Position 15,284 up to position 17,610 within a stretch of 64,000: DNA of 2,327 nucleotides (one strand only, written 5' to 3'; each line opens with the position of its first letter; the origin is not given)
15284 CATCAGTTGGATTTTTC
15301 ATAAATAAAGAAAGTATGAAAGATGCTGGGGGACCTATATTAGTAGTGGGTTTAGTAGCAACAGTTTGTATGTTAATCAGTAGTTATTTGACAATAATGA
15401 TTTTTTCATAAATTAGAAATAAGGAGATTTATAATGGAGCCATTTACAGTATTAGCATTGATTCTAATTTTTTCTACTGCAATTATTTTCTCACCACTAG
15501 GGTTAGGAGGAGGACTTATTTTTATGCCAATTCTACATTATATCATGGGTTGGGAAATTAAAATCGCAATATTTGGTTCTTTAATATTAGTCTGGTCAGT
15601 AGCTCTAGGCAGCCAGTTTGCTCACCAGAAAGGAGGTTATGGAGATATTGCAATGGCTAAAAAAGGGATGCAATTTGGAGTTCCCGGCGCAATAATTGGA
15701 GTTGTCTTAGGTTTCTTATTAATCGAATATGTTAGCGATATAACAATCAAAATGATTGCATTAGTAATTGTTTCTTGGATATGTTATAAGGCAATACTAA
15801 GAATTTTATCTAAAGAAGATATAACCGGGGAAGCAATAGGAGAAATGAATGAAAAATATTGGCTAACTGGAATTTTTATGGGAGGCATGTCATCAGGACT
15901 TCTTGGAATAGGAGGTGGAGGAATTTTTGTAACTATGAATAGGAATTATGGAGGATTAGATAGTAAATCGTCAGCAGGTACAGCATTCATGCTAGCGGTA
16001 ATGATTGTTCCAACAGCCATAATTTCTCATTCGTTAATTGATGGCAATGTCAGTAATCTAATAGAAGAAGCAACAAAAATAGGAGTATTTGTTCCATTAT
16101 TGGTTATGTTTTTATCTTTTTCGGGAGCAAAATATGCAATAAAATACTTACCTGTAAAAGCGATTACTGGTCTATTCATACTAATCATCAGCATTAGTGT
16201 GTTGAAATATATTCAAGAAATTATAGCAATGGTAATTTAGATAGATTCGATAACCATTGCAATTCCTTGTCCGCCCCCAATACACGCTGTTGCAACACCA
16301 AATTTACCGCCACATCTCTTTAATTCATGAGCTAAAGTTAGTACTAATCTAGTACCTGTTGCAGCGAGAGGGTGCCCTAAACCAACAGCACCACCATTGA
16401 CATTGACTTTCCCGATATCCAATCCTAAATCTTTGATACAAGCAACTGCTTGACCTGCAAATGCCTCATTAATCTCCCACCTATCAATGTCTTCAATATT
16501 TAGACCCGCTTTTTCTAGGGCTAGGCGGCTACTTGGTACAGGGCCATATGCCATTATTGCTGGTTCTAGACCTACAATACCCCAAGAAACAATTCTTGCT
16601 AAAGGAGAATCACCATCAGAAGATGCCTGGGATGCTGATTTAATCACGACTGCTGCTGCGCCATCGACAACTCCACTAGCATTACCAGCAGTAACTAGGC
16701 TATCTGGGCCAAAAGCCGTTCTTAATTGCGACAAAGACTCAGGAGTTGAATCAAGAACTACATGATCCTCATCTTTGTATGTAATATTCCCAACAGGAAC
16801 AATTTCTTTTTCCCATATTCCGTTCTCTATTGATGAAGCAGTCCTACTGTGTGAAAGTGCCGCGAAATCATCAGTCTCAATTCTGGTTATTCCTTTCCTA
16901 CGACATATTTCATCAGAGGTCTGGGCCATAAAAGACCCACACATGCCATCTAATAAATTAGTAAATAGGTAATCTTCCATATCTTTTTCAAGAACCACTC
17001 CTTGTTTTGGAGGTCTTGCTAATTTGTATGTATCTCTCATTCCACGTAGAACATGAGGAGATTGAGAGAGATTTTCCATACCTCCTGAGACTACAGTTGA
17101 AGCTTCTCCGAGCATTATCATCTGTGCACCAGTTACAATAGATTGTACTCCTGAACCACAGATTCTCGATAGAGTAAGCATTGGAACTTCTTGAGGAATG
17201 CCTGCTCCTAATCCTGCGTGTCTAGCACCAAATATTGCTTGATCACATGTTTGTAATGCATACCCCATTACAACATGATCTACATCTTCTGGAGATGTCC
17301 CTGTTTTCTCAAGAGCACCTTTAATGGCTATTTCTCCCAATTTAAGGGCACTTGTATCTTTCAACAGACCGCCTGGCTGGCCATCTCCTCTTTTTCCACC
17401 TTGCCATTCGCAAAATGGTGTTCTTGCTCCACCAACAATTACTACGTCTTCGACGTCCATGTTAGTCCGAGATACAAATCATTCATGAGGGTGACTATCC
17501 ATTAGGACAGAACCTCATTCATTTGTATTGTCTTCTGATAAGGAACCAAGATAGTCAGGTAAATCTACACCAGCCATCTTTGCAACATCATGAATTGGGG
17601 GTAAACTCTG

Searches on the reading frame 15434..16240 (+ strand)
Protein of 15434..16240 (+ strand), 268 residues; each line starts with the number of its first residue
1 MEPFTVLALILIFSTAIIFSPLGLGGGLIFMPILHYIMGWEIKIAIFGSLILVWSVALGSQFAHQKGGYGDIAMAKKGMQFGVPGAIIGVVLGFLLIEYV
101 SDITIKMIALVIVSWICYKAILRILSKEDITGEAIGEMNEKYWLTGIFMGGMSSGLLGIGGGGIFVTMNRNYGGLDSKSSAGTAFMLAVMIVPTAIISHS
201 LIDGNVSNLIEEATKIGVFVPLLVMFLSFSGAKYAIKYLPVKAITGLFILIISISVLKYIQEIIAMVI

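Call 31: search_protein_families(library=pfam, proteins=[window:15434-16240:+], max_evalue=0.00001)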
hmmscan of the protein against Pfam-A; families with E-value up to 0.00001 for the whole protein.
window:15434-16240:+ (268 aa): 1 family
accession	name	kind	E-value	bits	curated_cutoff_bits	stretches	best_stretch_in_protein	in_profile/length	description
PF01925.25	TauE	-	1.7e-19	70.9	32.6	1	9-258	2-236/237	Sulfite exporter TauE/SafE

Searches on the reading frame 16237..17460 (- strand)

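Call 31: search_protein_families(library=pfam, proteins=[window:16237-17460:-], max_evalue=0.00001)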
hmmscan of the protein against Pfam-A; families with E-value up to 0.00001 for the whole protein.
window:16237-17460:- (407 aa): 2 families
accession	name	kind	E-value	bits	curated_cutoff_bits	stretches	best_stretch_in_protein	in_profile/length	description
PF00108.29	Thiolase_N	-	4.6e-60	203.6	26.4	1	6-276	1-259/260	Thiolase, N-terminal domain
PF02803.24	Thiolase_C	-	1.2e-48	164.2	27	1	286-405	3-122/123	Thiolase, C-terminal domain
